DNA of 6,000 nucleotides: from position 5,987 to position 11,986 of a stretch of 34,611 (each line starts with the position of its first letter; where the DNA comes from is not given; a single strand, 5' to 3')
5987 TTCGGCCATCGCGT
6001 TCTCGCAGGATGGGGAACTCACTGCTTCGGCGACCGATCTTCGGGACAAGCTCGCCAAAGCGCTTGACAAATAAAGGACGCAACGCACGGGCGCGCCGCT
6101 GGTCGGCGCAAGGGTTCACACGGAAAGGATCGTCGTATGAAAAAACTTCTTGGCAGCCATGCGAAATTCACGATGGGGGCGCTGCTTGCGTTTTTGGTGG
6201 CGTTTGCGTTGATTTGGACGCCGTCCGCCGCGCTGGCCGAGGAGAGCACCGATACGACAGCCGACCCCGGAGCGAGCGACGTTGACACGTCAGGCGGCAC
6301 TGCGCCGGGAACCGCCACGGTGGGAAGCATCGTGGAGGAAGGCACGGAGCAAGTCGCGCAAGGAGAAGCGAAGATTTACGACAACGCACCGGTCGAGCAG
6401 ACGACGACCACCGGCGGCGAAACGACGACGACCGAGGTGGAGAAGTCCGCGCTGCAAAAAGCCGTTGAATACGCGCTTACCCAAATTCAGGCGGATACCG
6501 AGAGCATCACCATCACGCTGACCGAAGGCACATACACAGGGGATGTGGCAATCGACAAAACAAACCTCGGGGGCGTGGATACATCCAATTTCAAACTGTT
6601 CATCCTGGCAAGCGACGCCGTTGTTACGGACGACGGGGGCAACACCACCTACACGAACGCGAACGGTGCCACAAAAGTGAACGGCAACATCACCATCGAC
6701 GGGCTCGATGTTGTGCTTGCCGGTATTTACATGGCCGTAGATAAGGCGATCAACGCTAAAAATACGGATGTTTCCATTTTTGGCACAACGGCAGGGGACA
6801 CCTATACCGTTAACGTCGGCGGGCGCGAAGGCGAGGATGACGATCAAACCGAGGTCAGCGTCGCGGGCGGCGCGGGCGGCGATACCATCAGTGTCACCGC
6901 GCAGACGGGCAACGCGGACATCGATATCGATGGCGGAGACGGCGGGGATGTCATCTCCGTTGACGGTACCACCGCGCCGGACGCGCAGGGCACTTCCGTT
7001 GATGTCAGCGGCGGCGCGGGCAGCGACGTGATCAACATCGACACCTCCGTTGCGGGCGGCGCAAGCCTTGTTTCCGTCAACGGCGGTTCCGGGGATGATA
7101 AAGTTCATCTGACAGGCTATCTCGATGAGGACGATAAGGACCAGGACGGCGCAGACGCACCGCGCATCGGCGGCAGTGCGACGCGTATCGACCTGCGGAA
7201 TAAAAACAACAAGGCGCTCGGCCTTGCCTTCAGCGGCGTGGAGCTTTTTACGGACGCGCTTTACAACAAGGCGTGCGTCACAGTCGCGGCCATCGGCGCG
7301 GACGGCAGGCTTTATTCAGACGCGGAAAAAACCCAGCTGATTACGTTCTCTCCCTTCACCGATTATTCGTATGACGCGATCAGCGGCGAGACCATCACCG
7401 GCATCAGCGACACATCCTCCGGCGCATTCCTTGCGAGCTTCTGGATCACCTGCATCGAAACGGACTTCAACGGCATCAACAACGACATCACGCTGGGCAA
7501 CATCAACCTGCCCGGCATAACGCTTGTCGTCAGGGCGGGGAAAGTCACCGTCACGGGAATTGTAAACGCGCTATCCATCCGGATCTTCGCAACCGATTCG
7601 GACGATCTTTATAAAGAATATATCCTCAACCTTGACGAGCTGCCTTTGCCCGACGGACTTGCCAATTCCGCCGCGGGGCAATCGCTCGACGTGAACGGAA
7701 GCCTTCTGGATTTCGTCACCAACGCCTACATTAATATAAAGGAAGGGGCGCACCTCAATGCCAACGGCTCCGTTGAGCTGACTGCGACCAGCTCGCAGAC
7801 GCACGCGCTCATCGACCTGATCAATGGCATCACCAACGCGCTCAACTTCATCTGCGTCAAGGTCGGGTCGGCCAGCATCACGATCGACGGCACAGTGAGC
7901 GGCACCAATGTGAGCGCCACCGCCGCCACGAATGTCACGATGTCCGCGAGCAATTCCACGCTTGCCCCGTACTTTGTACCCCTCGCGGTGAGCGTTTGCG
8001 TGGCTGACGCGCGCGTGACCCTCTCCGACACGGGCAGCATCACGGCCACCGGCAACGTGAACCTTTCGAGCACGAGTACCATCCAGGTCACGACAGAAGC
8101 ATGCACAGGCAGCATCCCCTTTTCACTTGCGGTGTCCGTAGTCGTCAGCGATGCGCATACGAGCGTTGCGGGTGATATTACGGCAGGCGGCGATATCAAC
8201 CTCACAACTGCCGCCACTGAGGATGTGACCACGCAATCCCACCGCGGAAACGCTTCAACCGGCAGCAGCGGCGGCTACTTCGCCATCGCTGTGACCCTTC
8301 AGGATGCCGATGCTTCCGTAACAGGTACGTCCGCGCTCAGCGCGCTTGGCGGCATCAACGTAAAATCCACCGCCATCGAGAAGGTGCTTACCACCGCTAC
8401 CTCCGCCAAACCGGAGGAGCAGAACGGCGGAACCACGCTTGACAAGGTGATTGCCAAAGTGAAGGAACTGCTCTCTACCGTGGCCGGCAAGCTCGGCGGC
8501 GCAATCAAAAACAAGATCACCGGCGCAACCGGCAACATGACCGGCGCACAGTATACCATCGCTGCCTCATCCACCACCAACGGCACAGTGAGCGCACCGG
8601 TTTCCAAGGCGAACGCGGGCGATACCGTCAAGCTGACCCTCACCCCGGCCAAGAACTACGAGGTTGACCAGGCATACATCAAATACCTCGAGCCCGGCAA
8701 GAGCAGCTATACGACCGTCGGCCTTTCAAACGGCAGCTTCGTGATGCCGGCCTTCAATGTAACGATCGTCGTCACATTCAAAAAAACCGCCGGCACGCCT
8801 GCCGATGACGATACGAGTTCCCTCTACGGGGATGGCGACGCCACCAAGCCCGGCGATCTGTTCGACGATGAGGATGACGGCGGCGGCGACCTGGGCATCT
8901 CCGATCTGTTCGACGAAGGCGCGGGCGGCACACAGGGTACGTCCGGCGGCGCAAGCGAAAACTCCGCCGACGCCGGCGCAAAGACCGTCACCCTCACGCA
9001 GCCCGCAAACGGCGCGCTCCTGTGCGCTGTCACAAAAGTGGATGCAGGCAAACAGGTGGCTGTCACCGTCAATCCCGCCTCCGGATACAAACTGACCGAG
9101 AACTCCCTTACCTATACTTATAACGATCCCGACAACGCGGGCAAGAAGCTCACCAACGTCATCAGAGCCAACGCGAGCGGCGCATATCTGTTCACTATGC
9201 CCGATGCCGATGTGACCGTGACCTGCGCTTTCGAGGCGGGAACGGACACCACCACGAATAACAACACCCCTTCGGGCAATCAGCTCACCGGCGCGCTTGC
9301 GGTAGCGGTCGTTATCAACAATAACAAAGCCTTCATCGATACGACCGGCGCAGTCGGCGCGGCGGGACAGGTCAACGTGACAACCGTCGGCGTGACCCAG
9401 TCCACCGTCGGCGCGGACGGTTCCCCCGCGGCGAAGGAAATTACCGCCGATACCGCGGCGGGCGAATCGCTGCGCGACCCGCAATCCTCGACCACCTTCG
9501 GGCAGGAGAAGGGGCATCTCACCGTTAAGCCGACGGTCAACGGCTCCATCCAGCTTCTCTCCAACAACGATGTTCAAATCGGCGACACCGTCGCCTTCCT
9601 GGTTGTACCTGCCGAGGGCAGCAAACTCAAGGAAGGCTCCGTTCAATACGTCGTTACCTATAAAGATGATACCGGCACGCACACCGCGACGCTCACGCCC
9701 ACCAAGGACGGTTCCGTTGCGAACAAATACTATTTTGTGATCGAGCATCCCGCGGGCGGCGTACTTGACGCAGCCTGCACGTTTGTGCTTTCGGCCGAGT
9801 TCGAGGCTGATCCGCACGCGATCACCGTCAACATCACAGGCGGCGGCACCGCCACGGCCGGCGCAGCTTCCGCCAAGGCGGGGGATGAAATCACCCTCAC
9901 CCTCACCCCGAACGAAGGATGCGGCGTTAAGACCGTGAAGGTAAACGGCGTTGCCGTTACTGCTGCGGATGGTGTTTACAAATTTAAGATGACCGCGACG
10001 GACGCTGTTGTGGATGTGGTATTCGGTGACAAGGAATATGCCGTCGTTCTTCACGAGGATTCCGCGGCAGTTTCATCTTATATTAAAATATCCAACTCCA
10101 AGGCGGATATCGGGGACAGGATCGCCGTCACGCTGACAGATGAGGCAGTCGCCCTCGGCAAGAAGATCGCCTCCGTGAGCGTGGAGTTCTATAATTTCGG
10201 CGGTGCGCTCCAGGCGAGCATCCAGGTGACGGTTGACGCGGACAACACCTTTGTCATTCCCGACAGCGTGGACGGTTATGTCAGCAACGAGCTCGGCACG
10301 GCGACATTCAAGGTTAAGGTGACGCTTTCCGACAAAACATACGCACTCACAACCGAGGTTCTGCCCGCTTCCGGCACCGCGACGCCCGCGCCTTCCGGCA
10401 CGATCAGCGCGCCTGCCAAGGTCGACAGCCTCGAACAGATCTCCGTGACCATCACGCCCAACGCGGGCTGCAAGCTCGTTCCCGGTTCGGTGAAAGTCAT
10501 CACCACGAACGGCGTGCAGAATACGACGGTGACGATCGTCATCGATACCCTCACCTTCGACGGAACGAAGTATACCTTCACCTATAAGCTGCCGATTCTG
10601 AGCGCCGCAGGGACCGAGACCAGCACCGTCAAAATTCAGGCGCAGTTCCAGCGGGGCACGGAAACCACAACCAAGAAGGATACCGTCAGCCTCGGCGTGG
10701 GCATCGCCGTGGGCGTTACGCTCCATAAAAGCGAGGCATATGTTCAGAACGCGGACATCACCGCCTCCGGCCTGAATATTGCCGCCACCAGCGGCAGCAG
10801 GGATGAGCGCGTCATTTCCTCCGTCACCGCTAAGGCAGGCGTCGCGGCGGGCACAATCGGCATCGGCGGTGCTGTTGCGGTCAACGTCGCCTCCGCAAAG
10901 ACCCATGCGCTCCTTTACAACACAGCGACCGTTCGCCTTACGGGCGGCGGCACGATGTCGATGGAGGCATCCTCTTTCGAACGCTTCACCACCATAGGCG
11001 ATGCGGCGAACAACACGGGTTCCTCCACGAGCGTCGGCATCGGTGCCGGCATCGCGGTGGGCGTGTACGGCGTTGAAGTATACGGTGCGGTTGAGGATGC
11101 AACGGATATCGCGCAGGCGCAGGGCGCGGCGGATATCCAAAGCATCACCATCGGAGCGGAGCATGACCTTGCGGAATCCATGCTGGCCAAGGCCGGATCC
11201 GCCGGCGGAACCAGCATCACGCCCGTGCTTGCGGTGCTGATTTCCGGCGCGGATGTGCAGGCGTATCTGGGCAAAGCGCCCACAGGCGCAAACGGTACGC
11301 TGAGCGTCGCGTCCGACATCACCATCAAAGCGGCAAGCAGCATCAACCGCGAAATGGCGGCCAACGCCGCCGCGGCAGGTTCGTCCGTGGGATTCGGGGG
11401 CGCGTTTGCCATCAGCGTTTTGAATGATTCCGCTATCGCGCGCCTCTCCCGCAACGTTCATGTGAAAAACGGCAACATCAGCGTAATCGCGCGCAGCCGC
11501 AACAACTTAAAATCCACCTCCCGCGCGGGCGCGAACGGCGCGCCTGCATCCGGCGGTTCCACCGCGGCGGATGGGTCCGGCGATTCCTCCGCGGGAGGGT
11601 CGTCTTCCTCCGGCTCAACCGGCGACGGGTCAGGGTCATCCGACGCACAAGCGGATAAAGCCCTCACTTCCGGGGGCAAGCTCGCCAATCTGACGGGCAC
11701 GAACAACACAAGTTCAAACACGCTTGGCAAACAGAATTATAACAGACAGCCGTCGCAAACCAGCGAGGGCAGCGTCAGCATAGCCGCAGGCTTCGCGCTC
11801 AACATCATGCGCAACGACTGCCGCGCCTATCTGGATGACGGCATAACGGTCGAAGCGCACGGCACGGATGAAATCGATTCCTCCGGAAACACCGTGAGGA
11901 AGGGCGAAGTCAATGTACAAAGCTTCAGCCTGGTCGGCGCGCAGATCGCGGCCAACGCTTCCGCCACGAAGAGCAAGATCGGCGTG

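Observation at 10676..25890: LktA-like filamentous repeat chemistry in a Sec plus sortase (monoderm) export context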

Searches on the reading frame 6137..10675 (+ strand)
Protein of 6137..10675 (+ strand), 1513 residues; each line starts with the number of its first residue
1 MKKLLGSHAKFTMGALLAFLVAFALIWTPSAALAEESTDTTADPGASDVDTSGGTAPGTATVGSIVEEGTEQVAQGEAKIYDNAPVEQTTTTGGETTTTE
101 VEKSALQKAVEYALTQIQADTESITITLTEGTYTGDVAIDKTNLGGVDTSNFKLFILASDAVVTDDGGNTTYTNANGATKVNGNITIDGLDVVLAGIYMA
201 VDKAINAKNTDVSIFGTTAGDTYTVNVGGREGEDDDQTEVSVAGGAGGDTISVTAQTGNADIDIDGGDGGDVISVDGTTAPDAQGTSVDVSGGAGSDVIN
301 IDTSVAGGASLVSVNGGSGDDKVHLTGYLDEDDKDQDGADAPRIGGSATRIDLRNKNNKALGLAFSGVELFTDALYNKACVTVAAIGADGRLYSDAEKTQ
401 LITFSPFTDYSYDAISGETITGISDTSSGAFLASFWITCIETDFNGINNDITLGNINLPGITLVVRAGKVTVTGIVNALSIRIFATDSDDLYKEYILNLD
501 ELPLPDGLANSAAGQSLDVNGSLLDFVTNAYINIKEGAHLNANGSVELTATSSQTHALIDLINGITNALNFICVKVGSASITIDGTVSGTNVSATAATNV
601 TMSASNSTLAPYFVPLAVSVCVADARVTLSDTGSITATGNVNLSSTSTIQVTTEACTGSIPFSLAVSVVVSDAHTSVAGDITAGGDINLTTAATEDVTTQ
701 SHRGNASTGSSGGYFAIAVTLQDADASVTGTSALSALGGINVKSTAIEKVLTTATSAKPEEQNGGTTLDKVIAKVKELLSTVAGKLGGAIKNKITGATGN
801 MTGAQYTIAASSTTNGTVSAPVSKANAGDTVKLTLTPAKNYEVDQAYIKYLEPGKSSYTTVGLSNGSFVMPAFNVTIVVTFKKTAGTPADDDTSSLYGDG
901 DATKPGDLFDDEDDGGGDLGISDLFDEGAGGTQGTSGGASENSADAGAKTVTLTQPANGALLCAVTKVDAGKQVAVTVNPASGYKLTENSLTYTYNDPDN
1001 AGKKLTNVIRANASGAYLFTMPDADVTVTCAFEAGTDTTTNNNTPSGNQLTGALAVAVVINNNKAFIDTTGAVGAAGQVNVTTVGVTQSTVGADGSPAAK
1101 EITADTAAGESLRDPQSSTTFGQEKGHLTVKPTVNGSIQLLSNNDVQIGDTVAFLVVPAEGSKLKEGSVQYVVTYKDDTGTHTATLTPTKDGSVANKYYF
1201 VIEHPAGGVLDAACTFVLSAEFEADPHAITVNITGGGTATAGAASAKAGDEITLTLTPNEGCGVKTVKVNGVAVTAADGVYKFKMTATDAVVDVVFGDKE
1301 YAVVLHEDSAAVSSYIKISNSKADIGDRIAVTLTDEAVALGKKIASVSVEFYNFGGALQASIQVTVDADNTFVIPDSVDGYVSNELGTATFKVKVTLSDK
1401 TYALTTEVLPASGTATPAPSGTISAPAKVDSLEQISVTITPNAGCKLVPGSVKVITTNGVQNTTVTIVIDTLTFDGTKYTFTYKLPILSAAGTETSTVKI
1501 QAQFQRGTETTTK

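Call 39: search_solved_structures(query=window:6137-10675:+, max_evalue=1)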
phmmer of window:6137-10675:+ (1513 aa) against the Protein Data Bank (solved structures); distinct sequences matched with E-value up to 1: 1.
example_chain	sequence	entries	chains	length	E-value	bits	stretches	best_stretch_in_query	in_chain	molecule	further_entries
9qci_A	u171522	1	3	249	0.87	10.4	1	973-1069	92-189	Major phosphate-irrepressible acid phosphatase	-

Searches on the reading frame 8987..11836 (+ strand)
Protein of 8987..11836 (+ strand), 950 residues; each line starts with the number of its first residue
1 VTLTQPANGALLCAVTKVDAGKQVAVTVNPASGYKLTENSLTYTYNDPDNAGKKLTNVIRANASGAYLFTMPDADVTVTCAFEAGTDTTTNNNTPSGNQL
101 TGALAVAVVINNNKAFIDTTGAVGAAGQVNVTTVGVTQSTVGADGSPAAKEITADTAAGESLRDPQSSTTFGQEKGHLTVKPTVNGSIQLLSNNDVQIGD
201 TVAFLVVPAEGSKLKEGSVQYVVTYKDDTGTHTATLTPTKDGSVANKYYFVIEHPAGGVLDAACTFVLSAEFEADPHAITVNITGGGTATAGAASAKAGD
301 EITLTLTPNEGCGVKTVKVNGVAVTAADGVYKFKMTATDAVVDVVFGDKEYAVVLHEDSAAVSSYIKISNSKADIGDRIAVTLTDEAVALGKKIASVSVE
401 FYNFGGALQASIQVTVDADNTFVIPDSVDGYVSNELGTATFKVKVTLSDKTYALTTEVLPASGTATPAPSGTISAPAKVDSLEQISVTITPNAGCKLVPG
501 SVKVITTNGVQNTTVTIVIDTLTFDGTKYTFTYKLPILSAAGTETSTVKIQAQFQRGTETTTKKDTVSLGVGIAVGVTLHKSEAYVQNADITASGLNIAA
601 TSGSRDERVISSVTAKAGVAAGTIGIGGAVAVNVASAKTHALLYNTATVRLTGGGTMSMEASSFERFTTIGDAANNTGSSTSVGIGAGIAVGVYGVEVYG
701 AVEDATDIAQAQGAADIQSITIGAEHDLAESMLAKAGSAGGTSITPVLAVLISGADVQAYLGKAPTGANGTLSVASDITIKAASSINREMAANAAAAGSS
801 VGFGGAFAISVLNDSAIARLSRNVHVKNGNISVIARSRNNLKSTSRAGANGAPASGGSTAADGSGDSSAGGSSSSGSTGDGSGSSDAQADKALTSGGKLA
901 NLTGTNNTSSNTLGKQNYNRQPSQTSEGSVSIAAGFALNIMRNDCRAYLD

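Call 7: search_protein_families(library=ncbifam, proteins=[window:8987-11836:+], max_evalue=0.01)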
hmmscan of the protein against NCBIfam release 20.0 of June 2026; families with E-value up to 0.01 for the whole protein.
window:8987-11836:+ (950 aa): 1 family
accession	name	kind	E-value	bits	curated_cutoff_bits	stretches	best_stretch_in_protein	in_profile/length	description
NF012206.1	LktA_tand_53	repeat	1.3e-05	25.3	50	1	800-849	2-51/53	tandem repeat-containing filamentous protein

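Call 8: search_protein_families(library=pfam, proteins=[window:8987-11836:+], max_evalue=0.01)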
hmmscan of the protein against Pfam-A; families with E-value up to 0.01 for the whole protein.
window:8987-11836:+ (950 aa): 2 families
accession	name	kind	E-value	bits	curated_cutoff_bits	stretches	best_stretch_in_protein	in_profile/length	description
PF18998.6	Flg_new_2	-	3.9e-12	46.4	23.6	2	278-347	2-70/73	Divergent InlB B-repeat domain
PF00094.30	VWD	-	0.0042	17.8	22.9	0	522-592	10-85/156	von Willebrand factor type D domain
